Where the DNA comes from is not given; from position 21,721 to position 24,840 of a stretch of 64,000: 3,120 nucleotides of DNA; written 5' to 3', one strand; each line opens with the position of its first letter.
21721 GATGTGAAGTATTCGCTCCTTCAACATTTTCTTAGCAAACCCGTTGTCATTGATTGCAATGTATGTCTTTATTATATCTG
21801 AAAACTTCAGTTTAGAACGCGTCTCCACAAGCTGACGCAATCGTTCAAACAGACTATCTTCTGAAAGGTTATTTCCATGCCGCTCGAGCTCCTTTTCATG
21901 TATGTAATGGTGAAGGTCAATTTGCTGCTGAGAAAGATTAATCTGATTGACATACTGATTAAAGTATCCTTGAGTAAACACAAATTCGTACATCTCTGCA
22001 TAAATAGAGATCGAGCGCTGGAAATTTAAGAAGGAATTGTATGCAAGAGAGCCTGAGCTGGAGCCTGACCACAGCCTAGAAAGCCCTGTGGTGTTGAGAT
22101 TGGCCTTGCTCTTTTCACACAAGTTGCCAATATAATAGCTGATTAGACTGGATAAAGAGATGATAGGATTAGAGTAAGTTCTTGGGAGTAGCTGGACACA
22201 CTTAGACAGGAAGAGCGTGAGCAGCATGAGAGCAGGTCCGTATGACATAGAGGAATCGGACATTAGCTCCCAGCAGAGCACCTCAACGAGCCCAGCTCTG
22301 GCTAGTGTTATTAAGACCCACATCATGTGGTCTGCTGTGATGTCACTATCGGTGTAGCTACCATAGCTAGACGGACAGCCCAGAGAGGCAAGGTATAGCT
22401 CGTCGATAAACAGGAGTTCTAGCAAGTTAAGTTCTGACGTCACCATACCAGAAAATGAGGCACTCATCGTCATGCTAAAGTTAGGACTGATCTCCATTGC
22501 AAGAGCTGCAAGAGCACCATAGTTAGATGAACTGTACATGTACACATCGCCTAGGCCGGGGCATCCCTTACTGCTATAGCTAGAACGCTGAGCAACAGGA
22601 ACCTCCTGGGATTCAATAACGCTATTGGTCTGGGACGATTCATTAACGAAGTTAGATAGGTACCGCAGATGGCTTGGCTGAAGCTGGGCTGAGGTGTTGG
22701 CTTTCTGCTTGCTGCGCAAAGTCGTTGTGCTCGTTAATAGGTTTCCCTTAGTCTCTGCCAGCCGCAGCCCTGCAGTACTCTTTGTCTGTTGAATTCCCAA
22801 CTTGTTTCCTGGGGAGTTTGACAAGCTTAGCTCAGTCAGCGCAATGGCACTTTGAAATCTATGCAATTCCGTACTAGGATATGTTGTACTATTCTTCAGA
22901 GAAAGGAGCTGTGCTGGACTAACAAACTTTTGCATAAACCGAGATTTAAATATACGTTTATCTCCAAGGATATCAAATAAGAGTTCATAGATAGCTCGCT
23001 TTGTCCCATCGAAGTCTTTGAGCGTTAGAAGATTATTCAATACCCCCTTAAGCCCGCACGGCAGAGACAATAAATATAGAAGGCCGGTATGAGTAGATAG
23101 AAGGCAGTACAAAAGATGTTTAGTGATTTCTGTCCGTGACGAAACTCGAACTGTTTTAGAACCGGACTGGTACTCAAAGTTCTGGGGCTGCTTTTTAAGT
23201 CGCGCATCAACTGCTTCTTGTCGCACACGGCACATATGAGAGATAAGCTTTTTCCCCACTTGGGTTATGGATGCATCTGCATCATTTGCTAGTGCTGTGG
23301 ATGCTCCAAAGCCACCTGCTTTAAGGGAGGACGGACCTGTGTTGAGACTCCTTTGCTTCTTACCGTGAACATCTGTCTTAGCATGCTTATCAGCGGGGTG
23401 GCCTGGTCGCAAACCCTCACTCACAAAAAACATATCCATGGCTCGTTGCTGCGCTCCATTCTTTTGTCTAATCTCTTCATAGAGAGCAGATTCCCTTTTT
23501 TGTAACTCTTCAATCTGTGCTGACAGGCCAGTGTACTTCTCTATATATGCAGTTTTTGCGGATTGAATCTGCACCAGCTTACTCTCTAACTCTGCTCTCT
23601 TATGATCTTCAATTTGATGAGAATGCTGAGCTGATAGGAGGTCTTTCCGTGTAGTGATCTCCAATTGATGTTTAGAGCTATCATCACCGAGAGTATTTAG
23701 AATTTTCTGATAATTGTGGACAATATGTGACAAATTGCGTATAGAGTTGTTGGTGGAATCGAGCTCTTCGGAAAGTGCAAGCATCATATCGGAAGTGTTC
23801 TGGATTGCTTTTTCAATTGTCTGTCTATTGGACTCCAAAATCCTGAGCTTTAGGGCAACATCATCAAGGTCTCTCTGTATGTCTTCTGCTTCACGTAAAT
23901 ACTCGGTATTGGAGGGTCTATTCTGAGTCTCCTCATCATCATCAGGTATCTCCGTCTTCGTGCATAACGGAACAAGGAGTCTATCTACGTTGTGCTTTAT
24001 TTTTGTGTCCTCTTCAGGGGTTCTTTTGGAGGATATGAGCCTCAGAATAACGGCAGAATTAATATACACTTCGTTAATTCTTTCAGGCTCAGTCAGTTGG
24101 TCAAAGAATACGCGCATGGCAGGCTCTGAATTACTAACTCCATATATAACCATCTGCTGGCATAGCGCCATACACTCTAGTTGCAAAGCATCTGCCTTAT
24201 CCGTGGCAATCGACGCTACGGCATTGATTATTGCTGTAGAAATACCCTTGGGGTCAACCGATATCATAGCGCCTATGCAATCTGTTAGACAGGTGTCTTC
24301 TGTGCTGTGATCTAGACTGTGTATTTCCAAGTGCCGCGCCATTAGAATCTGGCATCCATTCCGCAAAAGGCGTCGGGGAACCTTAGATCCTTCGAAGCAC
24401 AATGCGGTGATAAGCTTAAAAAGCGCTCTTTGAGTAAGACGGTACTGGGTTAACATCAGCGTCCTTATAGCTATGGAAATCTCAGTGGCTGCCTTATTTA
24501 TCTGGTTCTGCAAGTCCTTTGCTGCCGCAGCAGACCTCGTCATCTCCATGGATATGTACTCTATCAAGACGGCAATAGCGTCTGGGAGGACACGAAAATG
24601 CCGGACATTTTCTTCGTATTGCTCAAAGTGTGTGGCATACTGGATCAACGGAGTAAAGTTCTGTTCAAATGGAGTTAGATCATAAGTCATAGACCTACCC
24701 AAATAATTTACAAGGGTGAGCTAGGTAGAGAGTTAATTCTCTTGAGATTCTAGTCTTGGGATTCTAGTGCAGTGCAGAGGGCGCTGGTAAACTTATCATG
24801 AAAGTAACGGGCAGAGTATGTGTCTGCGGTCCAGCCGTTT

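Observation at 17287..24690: A 2,468-aa ORF with collinear matches to Rictor N, M and V regions: a candidate TORC2 scaffold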

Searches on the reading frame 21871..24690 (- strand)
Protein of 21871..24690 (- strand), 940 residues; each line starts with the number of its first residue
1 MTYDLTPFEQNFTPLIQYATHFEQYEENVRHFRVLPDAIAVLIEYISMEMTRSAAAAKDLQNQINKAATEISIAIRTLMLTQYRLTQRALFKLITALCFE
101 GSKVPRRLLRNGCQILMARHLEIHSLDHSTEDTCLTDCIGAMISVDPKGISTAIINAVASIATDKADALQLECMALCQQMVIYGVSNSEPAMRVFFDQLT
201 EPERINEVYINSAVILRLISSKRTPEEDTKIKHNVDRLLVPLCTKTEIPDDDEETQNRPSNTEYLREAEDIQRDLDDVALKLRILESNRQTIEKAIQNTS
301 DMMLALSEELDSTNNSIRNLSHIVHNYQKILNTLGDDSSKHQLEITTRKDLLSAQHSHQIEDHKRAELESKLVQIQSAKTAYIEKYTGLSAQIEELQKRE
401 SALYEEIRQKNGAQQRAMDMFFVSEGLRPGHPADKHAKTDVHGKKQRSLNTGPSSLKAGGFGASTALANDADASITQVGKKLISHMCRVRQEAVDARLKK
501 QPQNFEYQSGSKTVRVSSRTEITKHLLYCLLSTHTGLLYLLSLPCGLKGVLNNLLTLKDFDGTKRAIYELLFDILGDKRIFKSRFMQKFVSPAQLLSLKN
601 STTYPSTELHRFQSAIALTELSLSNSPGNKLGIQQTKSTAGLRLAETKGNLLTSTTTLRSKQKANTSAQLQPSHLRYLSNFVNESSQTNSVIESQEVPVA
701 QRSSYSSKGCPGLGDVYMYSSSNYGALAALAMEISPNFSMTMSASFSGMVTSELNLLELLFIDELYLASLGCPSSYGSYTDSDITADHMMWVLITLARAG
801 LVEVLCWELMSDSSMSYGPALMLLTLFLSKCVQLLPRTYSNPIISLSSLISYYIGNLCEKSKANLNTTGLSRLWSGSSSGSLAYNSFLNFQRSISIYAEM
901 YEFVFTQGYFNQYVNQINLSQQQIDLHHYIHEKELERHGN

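Call 58: predict_structure(alignment_id=A1)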
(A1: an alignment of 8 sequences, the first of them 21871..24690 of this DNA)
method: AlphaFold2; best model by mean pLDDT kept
length: 940 residues; sequences in the alignment: 8
mean_pLDDT: 58.1   pTM: 0.43
mean pLDDT of the five models: 58.1, 54.6, 54.5, 54.3, 51.6
residues with pLDDT >= 90: 82; 70-90: 326; 50-70: 131; < 50: 401
segments of 3 or more residues with pLDDT < 50: 1-4, 246-265, 417-513, 580-785, 851-891, 914-932, 934-940
pLDDT, mean of each block of 10 residues (from residue 1): 62 80 58 79 89 86 88 88 85 91 88 88 75 87 88 91 85 89 85 84 75 83 78 87 55 32 48 80 89 91 91 91 87 68 83 88 89 90 90 88 78 53 37 28 24 23 27 35 39 38 28 62 85 77 78 66 76 62 37 27 23 25 22 22 21 21 22 25 24 23 24 22 29 30 25 28 30 27 49 62 66 55 61 55 52 41 31 31 40 52 51 47 44 43
secondary structure, 60 per line:
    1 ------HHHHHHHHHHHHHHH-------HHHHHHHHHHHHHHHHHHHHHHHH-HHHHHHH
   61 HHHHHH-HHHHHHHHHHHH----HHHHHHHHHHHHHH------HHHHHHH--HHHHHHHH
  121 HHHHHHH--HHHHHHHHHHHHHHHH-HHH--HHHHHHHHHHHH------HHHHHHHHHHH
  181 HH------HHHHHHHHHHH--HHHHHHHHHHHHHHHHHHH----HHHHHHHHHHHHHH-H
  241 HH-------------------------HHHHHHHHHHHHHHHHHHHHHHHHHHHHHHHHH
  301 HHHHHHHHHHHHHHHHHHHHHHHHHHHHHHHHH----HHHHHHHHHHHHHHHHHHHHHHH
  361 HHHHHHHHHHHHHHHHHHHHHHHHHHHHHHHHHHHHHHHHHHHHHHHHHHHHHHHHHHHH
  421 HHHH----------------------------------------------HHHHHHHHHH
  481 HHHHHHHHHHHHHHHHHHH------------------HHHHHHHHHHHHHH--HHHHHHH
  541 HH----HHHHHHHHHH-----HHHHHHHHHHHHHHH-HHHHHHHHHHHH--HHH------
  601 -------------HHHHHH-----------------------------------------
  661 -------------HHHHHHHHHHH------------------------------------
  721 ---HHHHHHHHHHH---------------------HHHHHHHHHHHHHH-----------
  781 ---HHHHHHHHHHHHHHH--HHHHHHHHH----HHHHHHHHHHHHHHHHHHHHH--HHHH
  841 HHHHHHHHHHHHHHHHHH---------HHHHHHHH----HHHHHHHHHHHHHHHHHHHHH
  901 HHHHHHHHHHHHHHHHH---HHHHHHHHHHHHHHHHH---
elements in order (helices of 4 or more, strands of 3 or more residues): H7-21 H29-52 H54-66 H68-79 H84-97 H104-110 H113-127 H130-145 H152-163 H170-182 H189-199 H202-220 H225-238 H268-333 H338-424 H471-499 H518-531 H534-542 H547-556 H562-576 H578-589 H614-619 H674-684 H724-734 H756-769 H784-798 H801-809 H814-834 H837-858 H868-875 H880-917 H921-937

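Call 61: fold_search(model_id=the predicted structure, library=pdb)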
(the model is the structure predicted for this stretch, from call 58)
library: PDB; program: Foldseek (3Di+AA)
matches with E <= 10: 903; with E <= 0.001: 0
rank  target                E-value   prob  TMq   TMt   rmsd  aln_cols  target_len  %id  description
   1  5mfm_C                6.3e-03  1.00  0.12  0.29  13.6       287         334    9  Designed armadillo repeat protein peptide fusion YIIIM6AII_GS11_(KR)5 (released 2017-09-13)
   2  4rv1_A                6.3e-03  0.98  0.13  0.25  22.6       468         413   12  Crystal Structure of Engineered Protein. Northeast Structural Genomics Consortium (NESG) Target OR497. (released 2014-12-10)
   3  5mfd_J                8.5e-03  0.99  0.12  0.27  13.8       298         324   12  Designed armadillo repeat protein YIIIM''6AII in complex with pD_(KR)5 (released 2017-07-19)
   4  5mfe_B                1.3e-02  1.00  0.16  0.44  11.2       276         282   11  Designed armadillo repeat protein YIIIM5AII in complex with (RR)4 peptide (released 2017-09-13)
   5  5mfd_G                1.4e-02  1.00  0.16  0.40  11.3       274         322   11  Designed armadillo repeat protein YIIIM''6AII in complex with pD_(KR)5 (released 2017-07-19)
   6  5mfl_B                1.5e-02  1.00  0.13  0.30  13.9       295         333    9  Designed armadillo repeat protein (KR)5_GS10_YIIIM6AII (released 2017-09-13)
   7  5mfm_B                1.8e-02  0.99  0.12  0.27  13.8       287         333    9  Designed armadillo repeat protein peptide fusion YIIIM6AII_GS11_(KR)5 (released 2017-09-13)
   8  5mfd_A                1.9e-02  1.00  0.12  0.29  13.9       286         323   10  Designed armadillo repeat protein YIIIM''6AII in complex with pD_(KR)5 (released 2017-07-19)
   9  5mfm_F                2.0e-02  1.00  0.15  0.35  11.3       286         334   10  Designed armadillo repeat protein peptide fusion YIIIM6AII_GS11_(KR)5 (released 2017-09-13)
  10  4v3q_C                2.1e-02  1.00  0.18  0.57   6.4       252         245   12  Designed armadillo repeat protein with 4 internal repeats, 2nd generation C-cap and 3rd generation N-cap. (released 2016-01-13)
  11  4plq                  2.1e-02  1.00  0.16  0.43  11.3       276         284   11  Crystal Structures of Designed Armadillo Repeat Proteins: Implications of Construct Design and Crystallization Condition (released 2014-08-27)
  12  5mfm_A                2.1e-02  1.00  0.13  0.30  13.7       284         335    9  Designed armadillo repeat protein peptide fusion YIIIM6AII_GS11_(KR)5 (released 2017-09-13)
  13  5mfn_B                2.1e-02  1.00  0.18  0.52   6.1       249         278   11  Designed armadillo repeat protein YIIIM5AII (released 2017-09-13)
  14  4v3o_D                2.2e-02  1.00  0.16  0.44  11.1       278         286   11  Designed armadillo repeat protein with 5 internal repeats, 2nd generation C-cap and 3rd generation N-cap. (released 2016-01-13)
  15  7pqh_J                2.2e-02  0.87  0.10  0.08  22.8       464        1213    9  Cryo-EM structure of Saccharomyces cerevisiae TOROID (TORC1 Organized in Inhibited Domains). (released 2023-01-18)
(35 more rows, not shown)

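Call 80: search_solved_structures(query=A1, max_evalue=1, show_alignments=2)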
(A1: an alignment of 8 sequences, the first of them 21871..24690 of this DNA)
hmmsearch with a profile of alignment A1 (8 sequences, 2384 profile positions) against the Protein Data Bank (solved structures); distinct sequences matched with E-value up to 1: 8.
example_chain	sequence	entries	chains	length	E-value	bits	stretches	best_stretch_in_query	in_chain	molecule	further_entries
9zbk_C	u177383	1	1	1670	1e-09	39.1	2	1444-1535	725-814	Rapamycin-insensitive companion of mTOR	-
9zbj_C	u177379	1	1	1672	1e-09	39.1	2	1444-1535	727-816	Rapamycin-insensitive companion of mTOR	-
6zwm_E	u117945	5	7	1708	1.1e-09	39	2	1444-1535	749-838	Rapamycin-insensitive companion of mTOR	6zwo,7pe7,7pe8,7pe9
5zcs_E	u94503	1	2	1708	1.3e-09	38.8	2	1444-1535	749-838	Rapamycin-insensitive companion of mTOR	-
7tzo_E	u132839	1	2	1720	2.1e-09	38.1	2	1444-1534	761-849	Rapamycin-insensitive companion of mTOR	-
9t7j_E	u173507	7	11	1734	2.2e-09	38.1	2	1444-1534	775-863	Rapamycin-insensitive companion of mTOR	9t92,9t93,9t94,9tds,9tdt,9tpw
9on3_B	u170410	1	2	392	0.12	12.3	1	351-489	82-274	Saglin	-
1l9l_A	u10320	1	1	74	0.23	11.4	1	2175-2237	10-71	Granulysin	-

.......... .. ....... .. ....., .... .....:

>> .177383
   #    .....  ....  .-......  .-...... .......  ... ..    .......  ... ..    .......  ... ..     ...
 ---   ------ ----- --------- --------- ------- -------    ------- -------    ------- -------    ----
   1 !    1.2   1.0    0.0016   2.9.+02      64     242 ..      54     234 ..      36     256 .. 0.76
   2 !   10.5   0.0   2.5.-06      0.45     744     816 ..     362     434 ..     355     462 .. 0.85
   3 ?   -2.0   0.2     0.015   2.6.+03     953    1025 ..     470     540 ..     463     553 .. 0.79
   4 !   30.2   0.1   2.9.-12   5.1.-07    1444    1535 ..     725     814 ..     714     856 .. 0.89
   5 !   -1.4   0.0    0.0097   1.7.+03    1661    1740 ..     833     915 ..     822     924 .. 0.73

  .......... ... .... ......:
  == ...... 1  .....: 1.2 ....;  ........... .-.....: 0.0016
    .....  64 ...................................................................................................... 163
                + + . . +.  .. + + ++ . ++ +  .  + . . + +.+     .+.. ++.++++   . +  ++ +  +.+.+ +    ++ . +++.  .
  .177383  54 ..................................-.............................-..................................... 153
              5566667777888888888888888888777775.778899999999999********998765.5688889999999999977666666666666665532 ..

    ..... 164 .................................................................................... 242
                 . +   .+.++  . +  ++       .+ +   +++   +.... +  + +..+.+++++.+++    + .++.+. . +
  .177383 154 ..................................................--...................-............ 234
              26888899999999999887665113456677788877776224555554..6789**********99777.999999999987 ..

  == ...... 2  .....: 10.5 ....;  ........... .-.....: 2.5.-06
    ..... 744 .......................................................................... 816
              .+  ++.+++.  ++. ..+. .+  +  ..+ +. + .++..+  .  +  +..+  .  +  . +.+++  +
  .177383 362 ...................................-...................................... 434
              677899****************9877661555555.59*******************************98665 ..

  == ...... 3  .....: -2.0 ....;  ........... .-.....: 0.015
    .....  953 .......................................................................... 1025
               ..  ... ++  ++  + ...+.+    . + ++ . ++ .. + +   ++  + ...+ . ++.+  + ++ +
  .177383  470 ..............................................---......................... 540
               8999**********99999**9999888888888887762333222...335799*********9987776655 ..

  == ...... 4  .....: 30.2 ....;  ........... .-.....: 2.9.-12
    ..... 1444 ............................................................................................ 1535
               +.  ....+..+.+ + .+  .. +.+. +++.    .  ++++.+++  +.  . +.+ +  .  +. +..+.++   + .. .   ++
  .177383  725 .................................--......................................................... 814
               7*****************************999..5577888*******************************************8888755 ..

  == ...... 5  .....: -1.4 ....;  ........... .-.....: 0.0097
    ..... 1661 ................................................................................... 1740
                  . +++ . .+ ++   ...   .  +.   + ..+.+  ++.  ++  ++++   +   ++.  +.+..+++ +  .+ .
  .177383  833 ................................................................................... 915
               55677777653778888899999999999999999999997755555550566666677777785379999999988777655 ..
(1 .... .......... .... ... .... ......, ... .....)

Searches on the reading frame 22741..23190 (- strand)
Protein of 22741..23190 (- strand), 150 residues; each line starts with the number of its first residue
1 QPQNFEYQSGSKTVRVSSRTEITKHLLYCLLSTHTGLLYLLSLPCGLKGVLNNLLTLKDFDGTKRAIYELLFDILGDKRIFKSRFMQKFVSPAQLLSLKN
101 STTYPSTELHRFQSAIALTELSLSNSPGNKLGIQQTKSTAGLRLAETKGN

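Call 21: search_protein_families(library=pfam, proteins=[window:22741-23190:-], max_evalue=10)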
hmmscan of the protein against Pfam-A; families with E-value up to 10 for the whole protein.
window:22741-23190:- (150 aa): 1 family
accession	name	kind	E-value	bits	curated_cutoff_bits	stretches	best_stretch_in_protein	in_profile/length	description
PF14664.11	RICTOR_N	-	0.042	13.3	28.5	1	18-91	212-281/371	Rapamycin-insensitive companion of mTOR, N-term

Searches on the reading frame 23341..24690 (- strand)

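Call 14: search_protein_families(library=pfam, proteins=[window:23341-24690:-], max_evalue=10)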
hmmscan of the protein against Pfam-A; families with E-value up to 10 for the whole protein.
window:23341-24690:- (450 aa): 8 families
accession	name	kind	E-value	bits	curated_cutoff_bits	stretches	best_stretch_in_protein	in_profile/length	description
PF06646.16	CypI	-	0.17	11.5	27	1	262-326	11-74/332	Extracytoplasmic thiamine-binding lipoprotein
PF01166.23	TSC22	-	1.1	9.9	30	1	302-348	8-54/57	TSC-22/dip/bun family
PF10473.14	CENP-F_leu_zip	-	1.4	9.4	34.5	1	260-356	39-135/140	Leucine-rich repeats of kinetochore protein Cenp-F/LEK1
PF05531.17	NPV_P10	-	2.4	9.1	29.8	1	271-332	9-66/75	Nucleopolyhedrovirus P10 protein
PF16454.10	PI3K_P85_iSH2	-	2.6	8.1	31.5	1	248-335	78-150/161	Phosphatidylinositol 3-kinase regulatory subunit P85 inter-SH2 domain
PF05549.16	Allexi_40kDa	-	4.9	7.1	26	1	314-412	48-146/271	Allexivirus 40kDa protein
PF08654.15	DASH_Dad2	-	7.7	7.4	26.9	1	292-376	17-98/99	DASH complex subunit Dad2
PF21408.2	MTR4-like_stalk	-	9.8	7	24.2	1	364-399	23-58/64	Exosome RNA helicase MTR4-like, stalk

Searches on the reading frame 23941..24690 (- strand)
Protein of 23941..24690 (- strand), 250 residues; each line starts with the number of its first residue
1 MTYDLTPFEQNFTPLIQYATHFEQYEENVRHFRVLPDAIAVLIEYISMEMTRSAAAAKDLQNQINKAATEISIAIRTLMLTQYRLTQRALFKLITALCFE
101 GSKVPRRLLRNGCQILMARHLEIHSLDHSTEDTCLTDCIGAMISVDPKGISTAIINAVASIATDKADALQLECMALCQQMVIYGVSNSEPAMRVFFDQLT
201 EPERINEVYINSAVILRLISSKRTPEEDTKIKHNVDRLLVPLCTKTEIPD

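Call 21: search_protein_families(library=pfam, proteins=[window:23941-24690:-], max_evalue=10)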
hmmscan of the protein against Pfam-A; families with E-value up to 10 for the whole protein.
window:23941-24690:- (250 aa): 2 families
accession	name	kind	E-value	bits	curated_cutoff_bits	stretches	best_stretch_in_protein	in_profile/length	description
PF14664.11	RICTOR_N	-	0.047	13.1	28.5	1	137-225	90-181/371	Rapamycin-insensitive companion of mTOR, N-term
PF10156.14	Med17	-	0.081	12.1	21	1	37-89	353-405/454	Subunit 17 of Mediator complex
